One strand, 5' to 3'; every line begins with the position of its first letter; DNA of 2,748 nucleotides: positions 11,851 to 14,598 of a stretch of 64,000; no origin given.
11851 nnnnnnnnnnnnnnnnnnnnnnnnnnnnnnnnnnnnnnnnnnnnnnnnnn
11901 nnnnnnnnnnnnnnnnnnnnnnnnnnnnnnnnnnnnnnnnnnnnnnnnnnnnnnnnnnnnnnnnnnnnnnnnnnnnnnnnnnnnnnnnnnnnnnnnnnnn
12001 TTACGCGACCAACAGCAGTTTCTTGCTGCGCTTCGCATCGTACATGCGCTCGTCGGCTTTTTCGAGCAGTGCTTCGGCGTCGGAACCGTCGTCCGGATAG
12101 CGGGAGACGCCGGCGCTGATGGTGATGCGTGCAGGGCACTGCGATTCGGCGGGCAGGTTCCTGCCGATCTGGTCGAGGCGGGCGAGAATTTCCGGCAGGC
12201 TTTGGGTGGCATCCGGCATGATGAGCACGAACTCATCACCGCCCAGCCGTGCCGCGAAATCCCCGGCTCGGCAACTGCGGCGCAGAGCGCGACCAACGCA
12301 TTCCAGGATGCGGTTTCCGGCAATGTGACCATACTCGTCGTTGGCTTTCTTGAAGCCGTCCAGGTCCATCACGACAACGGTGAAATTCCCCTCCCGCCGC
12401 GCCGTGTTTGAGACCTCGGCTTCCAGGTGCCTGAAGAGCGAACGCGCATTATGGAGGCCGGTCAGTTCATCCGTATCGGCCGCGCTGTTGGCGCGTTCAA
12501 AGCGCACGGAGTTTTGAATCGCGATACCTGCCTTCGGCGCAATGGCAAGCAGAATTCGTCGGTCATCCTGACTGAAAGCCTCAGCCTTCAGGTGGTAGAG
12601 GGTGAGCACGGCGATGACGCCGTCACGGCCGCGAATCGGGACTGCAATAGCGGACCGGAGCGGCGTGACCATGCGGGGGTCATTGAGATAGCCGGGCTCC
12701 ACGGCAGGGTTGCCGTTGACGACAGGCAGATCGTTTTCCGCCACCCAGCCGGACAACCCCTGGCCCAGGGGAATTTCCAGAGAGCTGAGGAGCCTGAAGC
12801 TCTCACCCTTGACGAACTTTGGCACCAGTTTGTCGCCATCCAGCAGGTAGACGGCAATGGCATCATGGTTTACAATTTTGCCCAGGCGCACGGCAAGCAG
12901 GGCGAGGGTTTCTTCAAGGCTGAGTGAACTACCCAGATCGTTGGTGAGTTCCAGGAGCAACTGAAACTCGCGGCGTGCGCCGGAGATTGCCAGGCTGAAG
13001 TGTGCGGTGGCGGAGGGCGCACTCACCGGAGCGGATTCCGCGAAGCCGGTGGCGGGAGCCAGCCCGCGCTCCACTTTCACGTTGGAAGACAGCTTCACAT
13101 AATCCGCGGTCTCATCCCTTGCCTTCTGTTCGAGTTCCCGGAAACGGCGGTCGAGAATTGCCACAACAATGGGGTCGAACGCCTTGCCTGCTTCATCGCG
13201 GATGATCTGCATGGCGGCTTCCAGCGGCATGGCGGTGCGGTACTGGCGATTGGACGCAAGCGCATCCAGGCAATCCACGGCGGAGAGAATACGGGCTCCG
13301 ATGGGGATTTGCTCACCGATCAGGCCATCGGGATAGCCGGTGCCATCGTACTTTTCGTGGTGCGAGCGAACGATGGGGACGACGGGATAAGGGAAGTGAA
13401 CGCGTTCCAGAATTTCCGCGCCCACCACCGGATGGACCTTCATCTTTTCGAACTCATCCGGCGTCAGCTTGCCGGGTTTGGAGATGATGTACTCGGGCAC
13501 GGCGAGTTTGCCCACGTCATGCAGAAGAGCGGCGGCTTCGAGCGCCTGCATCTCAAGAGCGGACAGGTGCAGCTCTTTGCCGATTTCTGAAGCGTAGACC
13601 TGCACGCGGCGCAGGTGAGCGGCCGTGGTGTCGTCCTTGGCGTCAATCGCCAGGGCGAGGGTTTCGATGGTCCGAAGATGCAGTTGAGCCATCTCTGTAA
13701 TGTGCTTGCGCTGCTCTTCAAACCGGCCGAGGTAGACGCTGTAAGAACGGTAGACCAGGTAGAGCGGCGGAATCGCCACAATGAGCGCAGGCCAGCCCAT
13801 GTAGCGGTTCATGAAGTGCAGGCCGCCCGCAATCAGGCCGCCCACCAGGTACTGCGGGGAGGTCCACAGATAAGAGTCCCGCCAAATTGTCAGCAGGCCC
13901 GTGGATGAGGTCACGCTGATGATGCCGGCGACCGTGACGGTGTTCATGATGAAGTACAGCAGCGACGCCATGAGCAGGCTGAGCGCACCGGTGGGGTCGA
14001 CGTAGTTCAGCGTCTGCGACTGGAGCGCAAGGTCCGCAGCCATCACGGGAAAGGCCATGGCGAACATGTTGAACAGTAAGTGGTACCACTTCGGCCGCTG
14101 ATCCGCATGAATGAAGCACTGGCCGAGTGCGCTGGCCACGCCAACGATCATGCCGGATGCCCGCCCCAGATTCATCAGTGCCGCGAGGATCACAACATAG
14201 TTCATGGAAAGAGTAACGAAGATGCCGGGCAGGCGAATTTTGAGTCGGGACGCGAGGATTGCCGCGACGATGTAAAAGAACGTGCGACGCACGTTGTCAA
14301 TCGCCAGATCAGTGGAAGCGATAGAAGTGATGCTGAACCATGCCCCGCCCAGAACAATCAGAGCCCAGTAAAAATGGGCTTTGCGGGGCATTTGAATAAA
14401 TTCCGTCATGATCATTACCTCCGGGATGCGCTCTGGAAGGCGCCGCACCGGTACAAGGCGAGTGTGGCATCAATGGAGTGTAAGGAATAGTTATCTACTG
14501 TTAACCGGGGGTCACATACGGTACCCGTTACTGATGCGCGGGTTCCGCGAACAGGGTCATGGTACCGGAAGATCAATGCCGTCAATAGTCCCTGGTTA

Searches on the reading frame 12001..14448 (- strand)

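Call 63: search_protein_families(library=pfam, proteins=[window:12001-14448:-], max_evalue=0.00001)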
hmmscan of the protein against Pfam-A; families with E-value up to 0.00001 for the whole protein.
window:12001-14448:- (815 aa): 6 families
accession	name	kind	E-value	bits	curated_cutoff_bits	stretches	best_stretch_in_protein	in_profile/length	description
PF13487.12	HD_5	-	8.5e-39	133.5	27.2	1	267-426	6-168/170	HD domain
PF00990.26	GGDEF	-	2.1e-38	132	23.8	1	657-809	1-158/161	Diguanylate cyclase, GGDEF domain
PF01966.28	HD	-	1.7e-20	73.9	22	1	276-396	2-115/116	HD domain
PF13185.12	GAF_2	-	2.5e-16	60.5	28.6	1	509-645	2-136/136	GAF domain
PF01590.32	GAF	-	4.2e-13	50.4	22.4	1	511-644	2-133/133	GAF domain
PF13492.12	GAF_3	-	9.8e-13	49.1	27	1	510-646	1-129/129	GAF domain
